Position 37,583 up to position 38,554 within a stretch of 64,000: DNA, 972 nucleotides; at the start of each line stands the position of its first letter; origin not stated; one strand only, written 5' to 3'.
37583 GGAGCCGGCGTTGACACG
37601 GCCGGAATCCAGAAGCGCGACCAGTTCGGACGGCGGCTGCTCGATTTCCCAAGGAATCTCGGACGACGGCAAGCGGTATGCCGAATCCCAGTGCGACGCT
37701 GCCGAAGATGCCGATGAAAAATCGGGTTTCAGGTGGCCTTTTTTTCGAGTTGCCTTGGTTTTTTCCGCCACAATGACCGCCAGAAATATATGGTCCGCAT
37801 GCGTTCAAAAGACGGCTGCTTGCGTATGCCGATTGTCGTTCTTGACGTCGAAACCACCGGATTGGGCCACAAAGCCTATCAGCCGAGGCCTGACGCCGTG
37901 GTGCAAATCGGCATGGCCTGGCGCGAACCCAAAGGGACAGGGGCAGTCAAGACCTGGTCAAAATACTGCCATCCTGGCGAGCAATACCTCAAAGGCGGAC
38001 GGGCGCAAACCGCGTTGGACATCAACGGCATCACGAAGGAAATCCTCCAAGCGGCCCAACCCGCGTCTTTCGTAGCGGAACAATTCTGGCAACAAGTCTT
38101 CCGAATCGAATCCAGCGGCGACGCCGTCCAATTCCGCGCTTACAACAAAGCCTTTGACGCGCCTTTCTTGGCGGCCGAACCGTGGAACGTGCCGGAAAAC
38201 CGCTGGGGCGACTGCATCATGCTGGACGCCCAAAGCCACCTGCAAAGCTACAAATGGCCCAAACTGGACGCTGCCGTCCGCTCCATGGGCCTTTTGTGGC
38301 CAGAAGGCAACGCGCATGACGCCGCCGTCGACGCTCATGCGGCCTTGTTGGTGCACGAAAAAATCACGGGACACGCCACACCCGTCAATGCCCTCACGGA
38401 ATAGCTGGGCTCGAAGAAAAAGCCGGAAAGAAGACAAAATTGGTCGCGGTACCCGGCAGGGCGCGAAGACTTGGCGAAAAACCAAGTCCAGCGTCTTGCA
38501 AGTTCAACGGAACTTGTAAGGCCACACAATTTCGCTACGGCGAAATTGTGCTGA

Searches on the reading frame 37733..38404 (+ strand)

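Call 57: search_protein_families(library=pfam, proteins=[window:37733-38404:+], max_evalue=0.001)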
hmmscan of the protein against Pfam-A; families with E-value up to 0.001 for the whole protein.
window:37733-38404:+ (223 aa): 1 family
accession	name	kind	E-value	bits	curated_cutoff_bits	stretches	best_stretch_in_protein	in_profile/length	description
PF00929.31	RNase_T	-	5.8e-06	27.4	24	1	35-205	1-161/164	Exonuclease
